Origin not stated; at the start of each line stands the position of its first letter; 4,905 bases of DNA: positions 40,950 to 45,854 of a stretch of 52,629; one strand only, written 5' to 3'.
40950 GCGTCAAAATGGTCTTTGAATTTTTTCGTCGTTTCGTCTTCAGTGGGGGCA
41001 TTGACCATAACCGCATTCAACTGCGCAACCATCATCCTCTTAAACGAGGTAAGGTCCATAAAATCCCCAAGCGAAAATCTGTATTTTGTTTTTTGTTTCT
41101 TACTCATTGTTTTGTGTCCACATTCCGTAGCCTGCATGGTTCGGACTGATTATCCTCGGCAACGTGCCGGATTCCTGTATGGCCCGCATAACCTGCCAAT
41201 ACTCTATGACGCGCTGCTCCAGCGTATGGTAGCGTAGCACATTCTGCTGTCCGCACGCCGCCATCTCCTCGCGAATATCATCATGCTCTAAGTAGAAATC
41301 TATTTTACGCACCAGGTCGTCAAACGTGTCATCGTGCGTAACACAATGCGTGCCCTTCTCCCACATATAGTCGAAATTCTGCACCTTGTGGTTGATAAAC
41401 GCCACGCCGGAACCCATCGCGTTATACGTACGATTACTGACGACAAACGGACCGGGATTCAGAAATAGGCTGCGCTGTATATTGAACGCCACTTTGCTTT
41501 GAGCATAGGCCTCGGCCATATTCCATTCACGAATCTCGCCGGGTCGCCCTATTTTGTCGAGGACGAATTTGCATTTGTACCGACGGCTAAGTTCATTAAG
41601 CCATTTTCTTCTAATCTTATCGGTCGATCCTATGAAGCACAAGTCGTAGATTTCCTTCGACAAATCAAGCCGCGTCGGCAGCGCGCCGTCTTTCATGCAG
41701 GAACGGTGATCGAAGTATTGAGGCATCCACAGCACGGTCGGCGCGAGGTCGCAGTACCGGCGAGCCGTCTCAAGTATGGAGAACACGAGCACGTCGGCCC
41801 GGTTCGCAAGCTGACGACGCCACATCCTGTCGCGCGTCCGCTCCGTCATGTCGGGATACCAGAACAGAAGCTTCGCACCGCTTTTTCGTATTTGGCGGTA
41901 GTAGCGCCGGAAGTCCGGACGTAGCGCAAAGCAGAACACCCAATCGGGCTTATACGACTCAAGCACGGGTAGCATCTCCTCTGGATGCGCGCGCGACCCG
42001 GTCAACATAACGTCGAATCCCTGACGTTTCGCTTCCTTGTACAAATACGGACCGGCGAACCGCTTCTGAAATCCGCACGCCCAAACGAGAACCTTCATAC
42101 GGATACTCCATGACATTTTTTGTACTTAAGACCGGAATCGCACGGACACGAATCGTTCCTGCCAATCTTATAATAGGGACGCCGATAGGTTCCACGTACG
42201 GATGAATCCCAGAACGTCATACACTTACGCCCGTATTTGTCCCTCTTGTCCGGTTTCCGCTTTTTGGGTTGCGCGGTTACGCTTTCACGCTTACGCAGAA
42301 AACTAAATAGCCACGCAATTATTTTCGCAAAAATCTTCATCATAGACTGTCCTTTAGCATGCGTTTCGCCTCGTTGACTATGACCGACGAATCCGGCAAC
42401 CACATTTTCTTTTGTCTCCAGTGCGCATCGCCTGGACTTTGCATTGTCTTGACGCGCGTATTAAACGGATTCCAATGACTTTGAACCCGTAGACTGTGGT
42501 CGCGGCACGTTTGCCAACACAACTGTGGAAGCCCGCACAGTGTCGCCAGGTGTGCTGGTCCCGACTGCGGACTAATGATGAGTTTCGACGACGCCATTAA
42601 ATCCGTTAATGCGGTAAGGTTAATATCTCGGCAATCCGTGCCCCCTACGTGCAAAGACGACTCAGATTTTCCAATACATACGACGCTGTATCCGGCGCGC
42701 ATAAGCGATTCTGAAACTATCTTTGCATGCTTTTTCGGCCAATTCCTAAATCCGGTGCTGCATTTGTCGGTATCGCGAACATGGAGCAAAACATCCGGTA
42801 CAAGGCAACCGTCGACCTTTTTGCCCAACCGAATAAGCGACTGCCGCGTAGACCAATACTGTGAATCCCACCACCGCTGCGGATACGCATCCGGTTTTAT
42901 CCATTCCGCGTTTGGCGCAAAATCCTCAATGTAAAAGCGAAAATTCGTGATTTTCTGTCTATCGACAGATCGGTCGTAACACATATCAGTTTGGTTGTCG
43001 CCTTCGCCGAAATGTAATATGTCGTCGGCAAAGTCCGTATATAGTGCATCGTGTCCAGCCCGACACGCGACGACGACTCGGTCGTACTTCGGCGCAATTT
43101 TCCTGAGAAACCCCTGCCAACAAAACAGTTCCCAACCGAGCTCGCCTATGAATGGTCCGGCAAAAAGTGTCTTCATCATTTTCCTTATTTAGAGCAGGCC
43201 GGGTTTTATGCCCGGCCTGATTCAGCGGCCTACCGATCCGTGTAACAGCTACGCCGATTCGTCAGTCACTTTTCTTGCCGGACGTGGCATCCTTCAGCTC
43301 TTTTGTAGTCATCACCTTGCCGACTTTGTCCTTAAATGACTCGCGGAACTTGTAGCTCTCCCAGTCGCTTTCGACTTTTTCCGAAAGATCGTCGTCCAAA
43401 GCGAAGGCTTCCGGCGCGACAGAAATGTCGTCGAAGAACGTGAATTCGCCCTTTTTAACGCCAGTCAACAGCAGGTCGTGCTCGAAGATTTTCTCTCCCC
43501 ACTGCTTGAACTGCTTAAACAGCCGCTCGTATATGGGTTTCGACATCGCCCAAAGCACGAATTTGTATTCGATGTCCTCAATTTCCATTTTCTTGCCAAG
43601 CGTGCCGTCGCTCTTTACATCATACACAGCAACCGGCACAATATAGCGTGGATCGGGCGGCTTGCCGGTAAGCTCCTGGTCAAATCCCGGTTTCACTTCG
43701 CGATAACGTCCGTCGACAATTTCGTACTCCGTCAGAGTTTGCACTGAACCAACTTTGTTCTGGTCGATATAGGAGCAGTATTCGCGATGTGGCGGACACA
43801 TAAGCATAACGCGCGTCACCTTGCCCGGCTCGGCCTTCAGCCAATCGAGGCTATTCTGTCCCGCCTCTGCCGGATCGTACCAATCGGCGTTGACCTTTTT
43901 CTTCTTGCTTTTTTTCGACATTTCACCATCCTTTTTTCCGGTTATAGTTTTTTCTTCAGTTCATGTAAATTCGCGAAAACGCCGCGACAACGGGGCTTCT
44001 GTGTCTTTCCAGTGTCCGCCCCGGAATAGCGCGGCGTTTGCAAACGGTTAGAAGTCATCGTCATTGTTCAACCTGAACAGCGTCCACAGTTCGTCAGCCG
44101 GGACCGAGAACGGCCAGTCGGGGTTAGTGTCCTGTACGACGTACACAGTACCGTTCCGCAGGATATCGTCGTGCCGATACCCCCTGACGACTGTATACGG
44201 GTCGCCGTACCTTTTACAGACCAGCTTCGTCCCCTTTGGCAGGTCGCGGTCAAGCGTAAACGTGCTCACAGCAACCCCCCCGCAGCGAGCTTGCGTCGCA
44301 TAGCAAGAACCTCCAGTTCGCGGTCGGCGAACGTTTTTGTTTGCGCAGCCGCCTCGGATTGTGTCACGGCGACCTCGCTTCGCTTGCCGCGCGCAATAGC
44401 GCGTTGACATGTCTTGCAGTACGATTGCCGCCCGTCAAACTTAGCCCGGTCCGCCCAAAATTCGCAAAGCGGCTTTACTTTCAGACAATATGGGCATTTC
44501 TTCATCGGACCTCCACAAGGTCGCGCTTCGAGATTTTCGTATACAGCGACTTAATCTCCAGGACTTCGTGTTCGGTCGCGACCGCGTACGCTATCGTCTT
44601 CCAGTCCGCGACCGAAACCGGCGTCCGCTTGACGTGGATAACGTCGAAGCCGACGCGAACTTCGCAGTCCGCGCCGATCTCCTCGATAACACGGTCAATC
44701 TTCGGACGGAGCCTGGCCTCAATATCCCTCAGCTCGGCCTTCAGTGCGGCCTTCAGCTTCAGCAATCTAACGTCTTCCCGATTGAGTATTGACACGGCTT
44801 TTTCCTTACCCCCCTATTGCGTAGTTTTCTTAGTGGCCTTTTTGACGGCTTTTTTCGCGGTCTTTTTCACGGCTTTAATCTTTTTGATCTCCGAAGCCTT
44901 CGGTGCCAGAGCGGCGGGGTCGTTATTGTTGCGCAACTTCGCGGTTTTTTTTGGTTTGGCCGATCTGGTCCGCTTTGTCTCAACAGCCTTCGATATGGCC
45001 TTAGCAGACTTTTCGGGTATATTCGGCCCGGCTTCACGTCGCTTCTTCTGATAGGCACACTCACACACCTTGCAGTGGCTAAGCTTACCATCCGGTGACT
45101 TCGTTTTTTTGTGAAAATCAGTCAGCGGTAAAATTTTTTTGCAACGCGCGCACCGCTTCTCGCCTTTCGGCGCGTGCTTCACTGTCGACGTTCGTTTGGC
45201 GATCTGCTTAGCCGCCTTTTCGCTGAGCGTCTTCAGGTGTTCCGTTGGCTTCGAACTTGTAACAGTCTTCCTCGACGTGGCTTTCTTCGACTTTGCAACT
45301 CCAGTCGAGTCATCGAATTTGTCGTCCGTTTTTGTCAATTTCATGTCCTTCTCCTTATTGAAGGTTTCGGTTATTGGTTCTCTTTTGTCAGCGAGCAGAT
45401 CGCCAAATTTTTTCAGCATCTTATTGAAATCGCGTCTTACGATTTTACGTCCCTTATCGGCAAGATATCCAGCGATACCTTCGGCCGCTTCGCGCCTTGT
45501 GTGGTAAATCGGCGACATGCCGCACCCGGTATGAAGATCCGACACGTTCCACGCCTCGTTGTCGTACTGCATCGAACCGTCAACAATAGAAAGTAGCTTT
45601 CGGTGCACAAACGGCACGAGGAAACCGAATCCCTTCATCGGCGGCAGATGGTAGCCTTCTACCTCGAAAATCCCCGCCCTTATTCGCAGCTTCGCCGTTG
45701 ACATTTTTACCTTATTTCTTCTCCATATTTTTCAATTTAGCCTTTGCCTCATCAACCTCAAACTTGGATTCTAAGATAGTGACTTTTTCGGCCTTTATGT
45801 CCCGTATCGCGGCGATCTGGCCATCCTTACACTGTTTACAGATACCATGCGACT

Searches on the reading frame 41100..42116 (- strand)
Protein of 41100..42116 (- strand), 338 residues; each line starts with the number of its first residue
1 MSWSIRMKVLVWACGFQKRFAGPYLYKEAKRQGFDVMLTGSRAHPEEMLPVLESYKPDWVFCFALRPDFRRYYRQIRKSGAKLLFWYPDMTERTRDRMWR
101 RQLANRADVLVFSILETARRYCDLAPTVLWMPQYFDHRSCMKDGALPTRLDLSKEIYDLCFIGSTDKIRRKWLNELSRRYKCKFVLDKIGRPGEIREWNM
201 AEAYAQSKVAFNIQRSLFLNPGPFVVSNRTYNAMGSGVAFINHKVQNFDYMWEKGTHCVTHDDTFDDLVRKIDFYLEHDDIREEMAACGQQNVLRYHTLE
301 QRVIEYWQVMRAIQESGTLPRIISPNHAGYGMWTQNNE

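Call 28: search_protein_families(library=pfam, proteins=[window:41100-42116:-], max_evalue=0.05)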
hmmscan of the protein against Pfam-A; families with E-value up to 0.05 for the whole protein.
window:41100-42116:- (338 aa): 2 families
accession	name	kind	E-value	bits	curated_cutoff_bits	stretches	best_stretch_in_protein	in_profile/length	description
PF13524.12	Glyco_trans_1_2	-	6.9e-21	75.2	25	1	172-305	5-141/144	Glycosyl transferase-like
PF02310.24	B12-binding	-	0.029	14.7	32.1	0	30-65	25-61/121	B12 binding domain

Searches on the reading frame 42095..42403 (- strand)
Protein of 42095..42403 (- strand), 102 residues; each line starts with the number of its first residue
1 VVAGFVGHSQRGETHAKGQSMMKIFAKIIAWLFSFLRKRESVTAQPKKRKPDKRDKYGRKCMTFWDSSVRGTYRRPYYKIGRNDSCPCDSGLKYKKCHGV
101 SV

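Call 28: search_protein_families(library=pfam, proteins=[window:42095-42403:-], max_evalue=0.05)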
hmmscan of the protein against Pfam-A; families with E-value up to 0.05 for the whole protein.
window:42095-42403:- (102 aa): 1 family
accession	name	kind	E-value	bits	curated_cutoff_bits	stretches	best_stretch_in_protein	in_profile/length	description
PF02810.21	SEC-C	-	5.8e-09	36.1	20.4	1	82-99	1-18/19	SEC-C motif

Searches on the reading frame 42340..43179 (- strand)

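Call 28: search_protein_families(library=pfam, proteins=[window:42340-43179:-], max_evalue=0.05)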
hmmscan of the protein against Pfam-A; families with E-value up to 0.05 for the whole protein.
window:42340-43179:- (279 aa): 1 family
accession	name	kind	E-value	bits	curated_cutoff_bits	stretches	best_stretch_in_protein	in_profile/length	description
PF01075.23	Glyco_transf_9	-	8.1e-05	22.5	22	1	145-219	119-205/247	Glycosyltransferase family 9 (heptosyltransferase)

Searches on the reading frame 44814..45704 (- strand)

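Call 7: search_protein_families(library=pfam, proteins=[window:44814-45704:-], max_evalue=0.01)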
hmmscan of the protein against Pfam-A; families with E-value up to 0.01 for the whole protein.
window:44814-45704:- (296 aa): 0 families

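Call 8: search_protein_families(library=phrogs, proteins=[window:44814-45704:-], max_evalue=0.001)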
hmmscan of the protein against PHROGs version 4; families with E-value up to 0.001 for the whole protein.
window:44814-45704:- (296 aa): 7 families
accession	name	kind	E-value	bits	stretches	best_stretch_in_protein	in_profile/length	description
phrog_1035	-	DNA, RNA and nucleotide metabolism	1.4e-11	45.7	1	138-266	12-116/271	endonuclease VII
phrog_5558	-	moron, auxiliary metabolic gene and host takeover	2.7e-06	28.7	1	161-242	42-125/130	Lar-like restriction alleviation protein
phrog_24058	-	unknown function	5.2e-06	27.8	1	182-221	5-44/98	-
phrog_12813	-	unknown function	6.7e-06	27.1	1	180-221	151-192/199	-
phrog_6762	-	unknown function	5.1e-05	24.3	1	148-218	124-196/242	-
phrog_2633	-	DNA, RNA and nucleotide metabolism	8.3e-05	23.8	1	174-231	5-58/142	endonuclease VII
phrog_30859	-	unknown function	0.00024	22.8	1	182-274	2-99/117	-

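Call 85: search_protein_families(library=ncbifam, proteins=[window:44814-45704:-], max_evalue=0.1)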
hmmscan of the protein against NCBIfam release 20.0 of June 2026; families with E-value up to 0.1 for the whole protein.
window:44814-45704:- (296 aa): 0 families
